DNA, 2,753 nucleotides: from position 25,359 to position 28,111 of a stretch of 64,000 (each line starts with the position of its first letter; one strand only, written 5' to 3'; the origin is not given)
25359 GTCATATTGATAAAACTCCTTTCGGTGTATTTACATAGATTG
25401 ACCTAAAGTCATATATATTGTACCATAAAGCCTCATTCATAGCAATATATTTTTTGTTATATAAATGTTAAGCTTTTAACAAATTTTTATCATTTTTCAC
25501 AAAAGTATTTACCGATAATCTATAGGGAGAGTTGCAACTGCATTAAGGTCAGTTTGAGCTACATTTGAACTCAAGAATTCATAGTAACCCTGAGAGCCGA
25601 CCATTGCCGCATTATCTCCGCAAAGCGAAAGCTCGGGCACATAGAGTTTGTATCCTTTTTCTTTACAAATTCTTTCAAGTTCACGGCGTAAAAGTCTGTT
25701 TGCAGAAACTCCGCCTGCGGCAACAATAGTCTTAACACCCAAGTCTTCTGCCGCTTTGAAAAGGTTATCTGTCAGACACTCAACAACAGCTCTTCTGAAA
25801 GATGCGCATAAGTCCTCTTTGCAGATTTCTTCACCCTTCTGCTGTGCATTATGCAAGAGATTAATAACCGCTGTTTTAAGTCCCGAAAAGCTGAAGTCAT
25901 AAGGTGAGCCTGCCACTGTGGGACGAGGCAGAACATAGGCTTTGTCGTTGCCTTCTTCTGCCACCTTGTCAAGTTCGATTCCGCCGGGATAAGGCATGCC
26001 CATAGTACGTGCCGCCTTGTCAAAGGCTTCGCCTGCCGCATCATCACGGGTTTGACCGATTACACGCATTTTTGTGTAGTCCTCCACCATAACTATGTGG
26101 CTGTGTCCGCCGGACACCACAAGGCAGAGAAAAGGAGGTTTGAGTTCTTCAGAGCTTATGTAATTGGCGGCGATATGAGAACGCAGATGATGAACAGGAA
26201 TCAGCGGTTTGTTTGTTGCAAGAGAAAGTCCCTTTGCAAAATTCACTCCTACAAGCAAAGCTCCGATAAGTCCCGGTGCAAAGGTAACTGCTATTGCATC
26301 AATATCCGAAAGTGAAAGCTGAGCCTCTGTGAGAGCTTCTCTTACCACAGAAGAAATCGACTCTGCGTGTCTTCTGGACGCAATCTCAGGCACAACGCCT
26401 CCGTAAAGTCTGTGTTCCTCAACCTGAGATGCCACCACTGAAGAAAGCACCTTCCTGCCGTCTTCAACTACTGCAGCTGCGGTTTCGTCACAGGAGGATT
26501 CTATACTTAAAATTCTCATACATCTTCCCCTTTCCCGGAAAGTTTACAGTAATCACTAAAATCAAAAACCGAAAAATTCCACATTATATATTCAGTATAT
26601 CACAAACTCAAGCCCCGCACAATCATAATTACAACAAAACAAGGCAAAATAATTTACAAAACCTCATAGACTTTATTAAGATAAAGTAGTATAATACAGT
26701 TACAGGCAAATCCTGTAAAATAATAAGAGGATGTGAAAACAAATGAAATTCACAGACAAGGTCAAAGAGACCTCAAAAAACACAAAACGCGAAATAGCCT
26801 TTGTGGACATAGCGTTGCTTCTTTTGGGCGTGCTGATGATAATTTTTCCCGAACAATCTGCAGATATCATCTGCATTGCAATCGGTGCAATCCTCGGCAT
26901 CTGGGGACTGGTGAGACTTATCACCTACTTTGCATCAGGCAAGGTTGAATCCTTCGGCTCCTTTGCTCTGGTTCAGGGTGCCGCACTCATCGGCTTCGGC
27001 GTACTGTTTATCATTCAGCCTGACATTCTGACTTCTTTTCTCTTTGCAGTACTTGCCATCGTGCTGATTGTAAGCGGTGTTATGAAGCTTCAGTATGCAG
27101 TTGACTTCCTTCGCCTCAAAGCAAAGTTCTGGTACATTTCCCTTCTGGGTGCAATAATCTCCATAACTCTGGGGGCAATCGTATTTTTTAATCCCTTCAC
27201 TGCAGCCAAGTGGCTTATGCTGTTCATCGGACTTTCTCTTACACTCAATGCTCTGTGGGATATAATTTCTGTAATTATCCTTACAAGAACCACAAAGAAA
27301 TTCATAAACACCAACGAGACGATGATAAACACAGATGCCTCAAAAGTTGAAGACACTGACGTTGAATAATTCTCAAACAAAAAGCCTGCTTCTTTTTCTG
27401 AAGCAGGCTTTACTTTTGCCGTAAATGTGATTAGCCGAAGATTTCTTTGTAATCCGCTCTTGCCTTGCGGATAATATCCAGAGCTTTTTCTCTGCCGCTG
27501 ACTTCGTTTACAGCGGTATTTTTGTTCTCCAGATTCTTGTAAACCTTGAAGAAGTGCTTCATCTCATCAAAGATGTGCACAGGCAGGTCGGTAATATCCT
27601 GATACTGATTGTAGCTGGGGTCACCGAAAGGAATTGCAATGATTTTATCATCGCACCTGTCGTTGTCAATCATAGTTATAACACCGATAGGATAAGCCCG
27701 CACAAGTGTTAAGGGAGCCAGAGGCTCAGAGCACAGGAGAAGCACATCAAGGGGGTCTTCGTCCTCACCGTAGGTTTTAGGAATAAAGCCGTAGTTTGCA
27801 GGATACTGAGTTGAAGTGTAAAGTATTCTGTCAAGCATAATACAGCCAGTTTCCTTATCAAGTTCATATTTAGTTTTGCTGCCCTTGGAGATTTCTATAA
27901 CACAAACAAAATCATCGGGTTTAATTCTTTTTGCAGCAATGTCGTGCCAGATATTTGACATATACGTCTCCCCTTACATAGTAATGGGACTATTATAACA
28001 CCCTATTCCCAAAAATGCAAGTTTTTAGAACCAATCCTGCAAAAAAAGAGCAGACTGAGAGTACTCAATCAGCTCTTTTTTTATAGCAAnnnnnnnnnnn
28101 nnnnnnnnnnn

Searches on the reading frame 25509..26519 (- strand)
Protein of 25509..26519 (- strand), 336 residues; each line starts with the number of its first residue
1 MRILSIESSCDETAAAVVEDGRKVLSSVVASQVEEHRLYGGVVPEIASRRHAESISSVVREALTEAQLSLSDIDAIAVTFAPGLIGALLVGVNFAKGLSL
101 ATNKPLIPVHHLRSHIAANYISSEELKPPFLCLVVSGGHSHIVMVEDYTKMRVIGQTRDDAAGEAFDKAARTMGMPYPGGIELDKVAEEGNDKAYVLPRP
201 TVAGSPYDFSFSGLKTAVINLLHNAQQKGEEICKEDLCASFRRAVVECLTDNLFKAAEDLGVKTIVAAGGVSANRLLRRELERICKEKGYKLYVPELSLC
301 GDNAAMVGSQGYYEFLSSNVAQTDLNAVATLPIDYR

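Call 66: search_protein_families(library=pfam, proteins=[window:25509-26519:-], max_evalue=0.001)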
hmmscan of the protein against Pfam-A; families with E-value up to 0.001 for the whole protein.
window:25509-26519:- (336 aa): 4 families
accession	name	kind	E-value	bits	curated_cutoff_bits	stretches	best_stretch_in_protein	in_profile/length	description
PF00814.31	TsaD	-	3.3e-95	319.2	24.8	1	23-307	1-262/264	tRNA N6-adenosine threonylcarbamoyltransferase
PF22521.2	HypF_C_2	-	2e-10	41.3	27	1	208-305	137-237/241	Carbamoyltransferase, Kae1-like Domain, second subdomain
PF01869.26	BcrAD_BadFG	-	0.00033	20.7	31.5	0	41-290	30-249/271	BadF/BadG/BcrA/BcrD ATPase family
PF02543.21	Carbam_trans_N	-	0.00035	20.5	24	0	222-281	264-320/346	Carbamoyltransferase N-terminus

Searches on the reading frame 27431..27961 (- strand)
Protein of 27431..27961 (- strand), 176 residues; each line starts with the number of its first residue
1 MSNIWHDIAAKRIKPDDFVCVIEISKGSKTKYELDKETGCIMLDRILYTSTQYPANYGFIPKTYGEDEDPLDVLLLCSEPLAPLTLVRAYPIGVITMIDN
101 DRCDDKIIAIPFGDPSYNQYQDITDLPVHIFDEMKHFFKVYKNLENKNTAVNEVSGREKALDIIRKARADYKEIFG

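Call 66: search_protein_families(library=pfam, proteins=[window:27431-27961:-], max_evalue=0.001)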
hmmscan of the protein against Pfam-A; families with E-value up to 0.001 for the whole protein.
window:27431-27961:- (176 aa): 1 family
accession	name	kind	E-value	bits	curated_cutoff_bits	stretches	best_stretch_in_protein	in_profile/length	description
PF00719.24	Pyrophosphatase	-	1.7e-59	200.5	23.5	1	20-172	1-153/153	Inorganic pyrophosphatase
